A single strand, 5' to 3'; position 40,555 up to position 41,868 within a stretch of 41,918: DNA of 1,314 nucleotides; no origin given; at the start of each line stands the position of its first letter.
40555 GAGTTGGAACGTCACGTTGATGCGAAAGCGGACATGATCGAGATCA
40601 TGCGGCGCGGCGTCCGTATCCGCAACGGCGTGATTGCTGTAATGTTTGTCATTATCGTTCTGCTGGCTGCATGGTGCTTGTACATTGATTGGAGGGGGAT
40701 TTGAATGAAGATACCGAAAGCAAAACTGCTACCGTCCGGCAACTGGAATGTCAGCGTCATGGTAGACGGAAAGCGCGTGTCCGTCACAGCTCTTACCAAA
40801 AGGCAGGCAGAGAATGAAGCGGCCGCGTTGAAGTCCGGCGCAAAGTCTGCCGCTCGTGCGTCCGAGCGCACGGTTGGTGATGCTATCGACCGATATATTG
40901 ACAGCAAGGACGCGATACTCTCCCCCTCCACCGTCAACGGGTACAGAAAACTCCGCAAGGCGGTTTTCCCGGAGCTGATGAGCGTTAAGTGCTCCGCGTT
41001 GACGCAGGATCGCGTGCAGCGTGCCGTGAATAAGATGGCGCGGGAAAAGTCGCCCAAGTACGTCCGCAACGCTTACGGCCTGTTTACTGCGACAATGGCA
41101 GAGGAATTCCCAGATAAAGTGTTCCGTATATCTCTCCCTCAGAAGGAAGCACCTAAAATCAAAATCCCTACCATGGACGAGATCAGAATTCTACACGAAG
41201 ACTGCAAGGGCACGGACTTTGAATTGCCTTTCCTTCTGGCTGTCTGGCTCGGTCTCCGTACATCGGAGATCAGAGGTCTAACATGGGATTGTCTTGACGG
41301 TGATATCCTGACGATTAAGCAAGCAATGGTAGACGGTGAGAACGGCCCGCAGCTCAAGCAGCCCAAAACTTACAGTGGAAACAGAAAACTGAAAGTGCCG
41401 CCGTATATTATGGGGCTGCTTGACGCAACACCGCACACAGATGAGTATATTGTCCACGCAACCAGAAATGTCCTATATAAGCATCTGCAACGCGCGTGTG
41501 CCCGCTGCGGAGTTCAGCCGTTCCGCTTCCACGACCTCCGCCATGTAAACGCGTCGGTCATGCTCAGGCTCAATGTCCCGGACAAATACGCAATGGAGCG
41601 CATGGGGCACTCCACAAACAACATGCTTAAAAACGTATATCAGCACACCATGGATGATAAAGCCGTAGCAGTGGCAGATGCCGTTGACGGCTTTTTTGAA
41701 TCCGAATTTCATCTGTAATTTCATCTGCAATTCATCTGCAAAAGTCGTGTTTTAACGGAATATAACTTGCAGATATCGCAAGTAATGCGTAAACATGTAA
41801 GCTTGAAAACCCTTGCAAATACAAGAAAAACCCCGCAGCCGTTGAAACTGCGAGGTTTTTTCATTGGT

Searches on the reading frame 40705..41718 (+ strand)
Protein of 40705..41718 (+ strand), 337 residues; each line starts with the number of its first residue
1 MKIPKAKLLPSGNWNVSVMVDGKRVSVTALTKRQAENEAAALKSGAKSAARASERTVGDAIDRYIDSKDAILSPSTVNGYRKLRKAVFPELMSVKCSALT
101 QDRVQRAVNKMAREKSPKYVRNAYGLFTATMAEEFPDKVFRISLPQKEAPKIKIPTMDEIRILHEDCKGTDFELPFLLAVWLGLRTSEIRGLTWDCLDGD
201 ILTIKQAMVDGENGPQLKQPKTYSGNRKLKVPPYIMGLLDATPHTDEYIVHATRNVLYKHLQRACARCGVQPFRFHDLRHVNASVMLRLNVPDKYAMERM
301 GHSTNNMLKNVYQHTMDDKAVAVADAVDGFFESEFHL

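Call 51: search_protein_families(library=pfam, proteins=[window:40705-41718:+], max_evalue=0.01)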
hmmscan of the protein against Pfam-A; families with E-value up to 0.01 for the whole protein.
window:40705-41718:+ (337 aa): 1 family
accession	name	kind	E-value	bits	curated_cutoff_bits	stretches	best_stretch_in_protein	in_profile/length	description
PF00589.27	Phage_integrase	-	5.8e-13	49.4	27.1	1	169-316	21-169/172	Phage integrase family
